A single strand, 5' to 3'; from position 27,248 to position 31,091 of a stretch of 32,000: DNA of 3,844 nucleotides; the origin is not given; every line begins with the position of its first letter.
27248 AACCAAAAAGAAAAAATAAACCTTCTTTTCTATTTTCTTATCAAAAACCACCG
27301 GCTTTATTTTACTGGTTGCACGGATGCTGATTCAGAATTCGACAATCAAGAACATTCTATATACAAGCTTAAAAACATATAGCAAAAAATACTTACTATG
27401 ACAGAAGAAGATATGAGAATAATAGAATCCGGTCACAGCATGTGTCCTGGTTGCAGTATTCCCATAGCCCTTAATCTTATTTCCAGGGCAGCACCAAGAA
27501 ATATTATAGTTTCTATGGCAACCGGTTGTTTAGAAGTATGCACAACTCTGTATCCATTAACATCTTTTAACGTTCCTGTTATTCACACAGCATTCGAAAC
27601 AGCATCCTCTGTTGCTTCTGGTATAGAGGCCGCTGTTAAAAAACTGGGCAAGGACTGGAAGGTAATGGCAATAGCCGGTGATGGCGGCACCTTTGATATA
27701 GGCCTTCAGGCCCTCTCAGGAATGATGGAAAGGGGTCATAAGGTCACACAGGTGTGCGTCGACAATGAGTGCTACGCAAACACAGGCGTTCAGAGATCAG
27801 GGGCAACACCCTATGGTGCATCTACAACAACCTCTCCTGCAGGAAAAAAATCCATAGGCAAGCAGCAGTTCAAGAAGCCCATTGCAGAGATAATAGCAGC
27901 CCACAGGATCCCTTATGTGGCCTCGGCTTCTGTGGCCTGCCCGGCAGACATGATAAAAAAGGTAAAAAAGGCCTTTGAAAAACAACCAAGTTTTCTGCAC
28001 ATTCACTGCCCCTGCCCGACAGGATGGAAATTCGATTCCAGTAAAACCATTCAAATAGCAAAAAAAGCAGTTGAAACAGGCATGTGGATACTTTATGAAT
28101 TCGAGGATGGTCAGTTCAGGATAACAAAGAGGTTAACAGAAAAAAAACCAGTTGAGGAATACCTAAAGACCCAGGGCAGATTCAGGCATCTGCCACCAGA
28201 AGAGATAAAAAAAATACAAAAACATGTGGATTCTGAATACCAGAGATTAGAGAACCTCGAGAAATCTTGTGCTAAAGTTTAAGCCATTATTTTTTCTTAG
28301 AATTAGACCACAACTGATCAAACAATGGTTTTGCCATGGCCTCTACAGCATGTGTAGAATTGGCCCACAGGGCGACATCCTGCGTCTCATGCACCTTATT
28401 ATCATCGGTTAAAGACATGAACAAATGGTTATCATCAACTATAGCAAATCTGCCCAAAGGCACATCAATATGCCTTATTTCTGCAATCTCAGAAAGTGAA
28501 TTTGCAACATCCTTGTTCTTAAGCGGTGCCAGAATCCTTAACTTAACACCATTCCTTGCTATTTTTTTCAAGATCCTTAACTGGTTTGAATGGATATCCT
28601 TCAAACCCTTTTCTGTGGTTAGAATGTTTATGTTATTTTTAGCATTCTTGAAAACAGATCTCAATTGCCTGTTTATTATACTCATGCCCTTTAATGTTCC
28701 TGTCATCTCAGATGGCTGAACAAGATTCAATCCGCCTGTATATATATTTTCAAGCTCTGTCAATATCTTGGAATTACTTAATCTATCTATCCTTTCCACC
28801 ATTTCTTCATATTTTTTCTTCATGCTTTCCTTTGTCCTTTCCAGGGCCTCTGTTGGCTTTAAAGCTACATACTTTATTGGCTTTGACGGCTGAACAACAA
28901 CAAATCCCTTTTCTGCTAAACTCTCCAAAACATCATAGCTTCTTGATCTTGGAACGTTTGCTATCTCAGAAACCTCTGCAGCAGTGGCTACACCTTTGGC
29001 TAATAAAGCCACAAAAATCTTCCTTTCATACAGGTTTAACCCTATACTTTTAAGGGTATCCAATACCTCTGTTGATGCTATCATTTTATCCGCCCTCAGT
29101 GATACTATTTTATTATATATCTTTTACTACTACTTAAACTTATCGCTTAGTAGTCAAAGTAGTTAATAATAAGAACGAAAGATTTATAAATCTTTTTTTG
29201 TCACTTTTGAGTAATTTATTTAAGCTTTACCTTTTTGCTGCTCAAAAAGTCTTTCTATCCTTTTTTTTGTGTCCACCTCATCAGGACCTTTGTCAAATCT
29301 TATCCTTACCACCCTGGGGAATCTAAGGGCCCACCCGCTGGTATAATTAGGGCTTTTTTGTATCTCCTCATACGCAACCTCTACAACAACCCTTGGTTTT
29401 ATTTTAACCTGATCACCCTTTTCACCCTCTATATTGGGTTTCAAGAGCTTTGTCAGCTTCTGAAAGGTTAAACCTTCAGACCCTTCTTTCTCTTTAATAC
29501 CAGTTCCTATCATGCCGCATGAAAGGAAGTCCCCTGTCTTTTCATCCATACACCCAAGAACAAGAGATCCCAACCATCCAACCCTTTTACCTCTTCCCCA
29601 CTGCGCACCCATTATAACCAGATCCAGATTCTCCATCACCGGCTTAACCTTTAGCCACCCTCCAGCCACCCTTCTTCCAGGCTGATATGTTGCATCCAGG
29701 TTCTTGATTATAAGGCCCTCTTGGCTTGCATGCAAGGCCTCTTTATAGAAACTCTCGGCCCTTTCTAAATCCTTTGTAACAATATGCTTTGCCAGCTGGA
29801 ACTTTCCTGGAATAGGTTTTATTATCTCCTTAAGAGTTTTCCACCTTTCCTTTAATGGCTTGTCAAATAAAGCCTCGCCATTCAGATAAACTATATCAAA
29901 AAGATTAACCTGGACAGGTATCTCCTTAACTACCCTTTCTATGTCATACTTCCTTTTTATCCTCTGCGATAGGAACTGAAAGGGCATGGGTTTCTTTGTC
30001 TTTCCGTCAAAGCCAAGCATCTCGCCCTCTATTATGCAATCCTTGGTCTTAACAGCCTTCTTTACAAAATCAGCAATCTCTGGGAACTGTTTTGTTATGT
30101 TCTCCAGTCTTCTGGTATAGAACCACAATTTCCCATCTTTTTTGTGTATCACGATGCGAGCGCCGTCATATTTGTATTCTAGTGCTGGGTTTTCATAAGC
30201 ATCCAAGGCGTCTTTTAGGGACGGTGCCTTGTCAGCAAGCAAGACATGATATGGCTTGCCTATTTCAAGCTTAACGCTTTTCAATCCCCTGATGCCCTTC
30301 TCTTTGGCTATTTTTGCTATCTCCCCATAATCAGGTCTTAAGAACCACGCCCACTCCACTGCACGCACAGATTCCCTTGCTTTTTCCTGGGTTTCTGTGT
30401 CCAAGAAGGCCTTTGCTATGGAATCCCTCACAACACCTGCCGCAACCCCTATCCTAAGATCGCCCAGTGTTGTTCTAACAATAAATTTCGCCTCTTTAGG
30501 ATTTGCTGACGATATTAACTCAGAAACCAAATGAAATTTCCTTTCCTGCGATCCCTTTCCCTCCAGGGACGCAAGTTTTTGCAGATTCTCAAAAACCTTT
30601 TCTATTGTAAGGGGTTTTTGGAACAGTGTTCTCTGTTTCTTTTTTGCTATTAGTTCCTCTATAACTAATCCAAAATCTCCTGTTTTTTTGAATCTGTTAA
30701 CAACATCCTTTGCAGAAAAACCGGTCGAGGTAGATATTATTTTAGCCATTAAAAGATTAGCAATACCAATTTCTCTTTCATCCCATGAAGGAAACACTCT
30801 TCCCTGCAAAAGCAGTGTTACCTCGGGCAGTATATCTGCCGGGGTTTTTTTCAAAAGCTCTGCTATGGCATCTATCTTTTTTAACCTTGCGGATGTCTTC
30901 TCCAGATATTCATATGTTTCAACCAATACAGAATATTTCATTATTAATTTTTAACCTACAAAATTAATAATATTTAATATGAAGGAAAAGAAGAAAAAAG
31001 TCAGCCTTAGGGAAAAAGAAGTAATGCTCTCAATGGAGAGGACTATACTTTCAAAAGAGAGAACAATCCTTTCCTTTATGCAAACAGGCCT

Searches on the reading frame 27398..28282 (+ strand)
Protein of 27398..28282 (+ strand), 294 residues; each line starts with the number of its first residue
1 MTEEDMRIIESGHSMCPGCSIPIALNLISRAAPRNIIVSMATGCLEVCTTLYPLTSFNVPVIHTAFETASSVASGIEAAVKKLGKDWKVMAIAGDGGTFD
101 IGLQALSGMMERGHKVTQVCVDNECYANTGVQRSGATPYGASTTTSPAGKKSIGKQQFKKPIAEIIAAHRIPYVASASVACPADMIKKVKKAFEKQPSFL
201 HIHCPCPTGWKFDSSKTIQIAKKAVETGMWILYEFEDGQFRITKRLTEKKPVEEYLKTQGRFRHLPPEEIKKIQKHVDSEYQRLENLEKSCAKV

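Call 60: search_protein_families(library=pfam, proteins=[window:27398-28282:+], max_evalue=0.0001)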
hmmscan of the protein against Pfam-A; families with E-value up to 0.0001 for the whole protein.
window:27398-28282:+ (294 aa): 1 family
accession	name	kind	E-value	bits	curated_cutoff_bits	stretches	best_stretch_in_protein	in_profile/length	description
PF02775.26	TPP_enzyme_C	-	4.4e-22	78.9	21.9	1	42-202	2-151/151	Thiamine pyrophosphate enzyme, C-terminal TPP binding domain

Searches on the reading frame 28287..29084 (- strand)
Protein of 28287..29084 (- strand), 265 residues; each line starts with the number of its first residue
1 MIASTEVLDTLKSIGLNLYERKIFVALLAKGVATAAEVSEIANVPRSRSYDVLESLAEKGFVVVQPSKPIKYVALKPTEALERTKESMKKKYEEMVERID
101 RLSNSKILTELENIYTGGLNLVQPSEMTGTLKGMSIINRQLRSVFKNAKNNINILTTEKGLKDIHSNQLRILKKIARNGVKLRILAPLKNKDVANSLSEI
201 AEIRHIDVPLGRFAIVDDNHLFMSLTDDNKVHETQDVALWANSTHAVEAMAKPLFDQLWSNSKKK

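Call 60: search_protein_families(library=pfam, proteins=[window:28287-29084:-], max_evalue=0.0001)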
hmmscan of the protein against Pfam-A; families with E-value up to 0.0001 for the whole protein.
window:28287-29084:- (265 aa): 1 family
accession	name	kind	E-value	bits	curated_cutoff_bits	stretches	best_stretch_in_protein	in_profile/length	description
PF01978.25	TrmB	-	1.9e-21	76.1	25.6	1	11-77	1-67/68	Sugar-specific transcriptional regulator TrmB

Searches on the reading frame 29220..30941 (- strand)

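Call 60: search_protein_families(library=pfam, proteins=[window:29220-30941:-], max_evalue=0.0001)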
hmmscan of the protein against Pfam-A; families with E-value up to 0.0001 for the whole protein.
window:29220-30941:- (573 aa): 4 families
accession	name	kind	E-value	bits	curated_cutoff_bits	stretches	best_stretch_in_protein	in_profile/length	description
PF01068.26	DNA_ligase_A_M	-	3e-60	203.8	26.2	1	235-433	3-204/204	ATP dependent DNA ligase domain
PF04675.19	DNA_ligase_A_N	-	2.4e-44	152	24.6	1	3-176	2-174/174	DNA ligase N terminus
PF04679.21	DNA_ligase_A_C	-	1.8e-14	54.4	27.5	1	455-551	3-94/94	ATP dependent DNA ligase C terminal region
PF01331.24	mRNA_cap_enzyme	-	1.7e-05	25.2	29.6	0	346-406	93-152/194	mRNA capping enzyme, catalytic domain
